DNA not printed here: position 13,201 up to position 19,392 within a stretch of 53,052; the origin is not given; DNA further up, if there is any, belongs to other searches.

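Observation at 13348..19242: Topoisomerase II carries two paralogous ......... inteins at catalytic motifs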

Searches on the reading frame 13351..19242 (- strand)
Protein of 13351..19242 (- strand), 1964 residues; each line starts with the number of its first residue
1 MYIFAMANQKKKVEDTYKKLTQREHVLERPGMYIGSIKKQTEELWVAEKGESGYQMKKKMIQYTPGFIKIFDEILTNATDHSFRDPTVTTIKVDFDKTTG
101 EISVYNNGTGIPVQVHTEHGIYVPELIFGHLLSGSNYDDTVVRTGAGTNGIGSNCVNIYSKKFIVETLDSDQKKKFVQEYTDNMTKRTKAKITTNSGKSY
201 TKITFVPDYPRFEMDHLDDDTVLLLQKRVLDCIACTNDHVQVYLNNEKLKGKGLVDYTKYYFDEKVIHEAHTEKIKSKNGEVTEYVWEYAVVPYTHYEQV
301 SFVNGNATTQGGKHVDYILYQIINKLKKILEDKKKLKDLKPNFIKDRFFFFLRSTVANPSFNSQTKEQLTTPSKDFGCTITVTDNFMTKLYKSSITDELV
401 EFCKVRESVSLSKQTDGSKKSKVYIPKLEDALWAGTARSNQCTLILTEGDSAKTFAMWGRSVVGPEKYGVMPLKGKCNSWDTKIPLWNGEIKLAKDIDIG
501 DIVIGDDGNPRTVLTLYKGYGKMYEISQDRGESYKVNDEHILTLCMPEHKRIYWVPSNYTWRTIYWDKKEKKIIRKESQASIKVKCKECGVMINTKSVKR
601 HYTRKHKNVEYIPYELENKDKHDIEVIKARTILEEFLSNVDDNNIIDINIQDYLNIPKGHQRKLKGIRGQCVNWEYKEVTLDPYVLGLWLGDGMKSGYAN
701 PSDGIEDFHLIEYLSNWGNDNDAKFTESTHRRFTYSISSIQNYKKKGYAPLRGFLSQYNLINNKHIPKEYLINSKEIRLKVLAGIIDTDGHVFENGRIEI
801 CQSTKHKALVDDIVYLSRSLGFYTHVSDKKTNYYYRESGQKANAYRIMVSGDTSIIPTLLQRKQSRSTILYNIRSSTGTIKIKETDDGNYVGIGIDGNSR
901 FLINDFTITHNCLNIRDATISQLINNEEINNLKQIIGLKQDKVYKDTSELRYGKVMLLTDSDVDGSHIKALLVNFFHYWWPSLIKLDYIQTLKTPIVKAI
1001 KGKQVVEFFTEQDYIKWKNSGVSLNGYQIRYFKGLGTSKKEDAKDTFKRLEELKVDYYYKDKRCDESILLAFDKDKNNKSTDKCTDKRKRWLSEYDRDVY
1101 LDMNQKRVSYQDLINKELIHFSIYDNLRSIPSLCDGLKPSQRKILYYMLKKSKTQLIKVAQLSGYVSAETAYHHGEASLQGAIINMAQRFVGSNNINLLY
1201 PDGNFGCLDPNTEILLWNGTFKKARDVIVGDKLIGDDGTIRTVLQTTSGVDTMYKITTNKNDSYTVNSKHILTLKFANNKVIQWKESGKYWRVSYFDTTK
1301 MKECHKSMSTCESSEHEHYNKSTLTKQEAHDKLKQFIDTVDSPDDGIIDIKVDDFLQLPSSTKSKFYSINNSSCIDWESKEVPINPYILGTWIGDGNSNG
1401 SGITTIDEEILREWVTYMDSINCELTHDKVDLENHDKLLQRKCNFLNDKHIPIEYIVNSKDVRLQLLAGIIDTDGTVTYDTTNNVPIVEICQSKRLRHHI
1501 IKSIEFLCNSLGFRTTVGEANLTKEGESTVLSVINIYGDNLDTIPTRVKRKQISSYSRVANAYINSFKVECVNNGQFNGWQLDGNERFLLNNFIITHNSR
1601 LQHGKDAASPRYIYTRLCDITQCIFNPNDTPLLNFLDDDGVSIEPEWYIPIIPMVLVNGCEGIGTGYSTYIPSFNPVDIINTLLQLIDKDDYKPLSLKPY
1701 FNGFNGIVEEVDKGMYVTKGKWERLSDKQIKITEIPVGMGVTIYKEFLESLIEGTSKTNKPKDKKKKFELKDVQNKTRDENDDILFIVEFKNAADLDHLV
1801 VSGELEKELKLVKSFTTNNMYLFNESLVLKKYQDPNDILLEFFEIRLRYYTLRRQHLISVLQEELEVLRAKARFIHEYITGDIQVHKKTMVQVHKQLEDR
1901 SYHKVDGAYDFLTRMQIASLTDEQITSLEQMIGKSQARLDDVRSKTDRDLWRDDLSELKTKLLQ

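Call 4: search_protein_families(library=pfam, proteins=[window:13351-19242:-], max_evalue=0.1)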
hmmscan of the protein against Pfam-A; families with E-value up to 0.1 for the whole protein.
window:13351-19242:- (1964 aa): 11 families
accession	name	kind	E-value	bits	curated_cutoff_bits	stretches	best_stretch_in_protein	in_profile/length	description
PF00521.26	DNA_topoisoIV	-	9.9e-97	324.9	31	2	1599-1955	79-431/432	DNA gyrase/topoisomerase IV, subunit A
PF05203.21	Hom_end_hint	-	1.4e-38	133.6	32.1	2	1207-1597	1-228/228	Hom_end-associated Hint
PF16898.10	TOPRIM_C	-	9.9e-32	110.3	29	1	993-1126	2-128/128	C-terminal associated domain of TOPRIM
PF00204.31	DNA_gyraseB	-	2e-21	76.7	27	1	253-413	1-167/173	DNA gyrase B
PF05204.19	Hom_end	-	4.3e-16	59.4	21.1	2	766-852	2-87/110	Homing endonuclease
PF14528.11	LAGLIDADG_3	-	1.8e-10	41.4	22.5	2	778-837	3-67/82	LAGLIDADG-like domain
PF02518.31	HATPase_c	-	9.3e-07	29.7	26.4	1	68-158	7-82/111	Histidine kinase-, DNA gyrase B-, and HSP90-like ATPase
PF01751.28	Toprim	-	3.2e-05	24.4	23.1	1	923-977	32-81/96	Toprim domain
PF01079.26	Hint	-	0.013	15.5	29.7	0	1205-1275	11-89/213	Hint module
PF17952.6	Cas6_N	-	0.034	14.9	27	0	317-399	25-109/115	Cas6 N-terminal domain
PF08529.16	NusA_N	-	0.084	13.5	23.8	0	68-107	21-58/119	NusA N-terminal domain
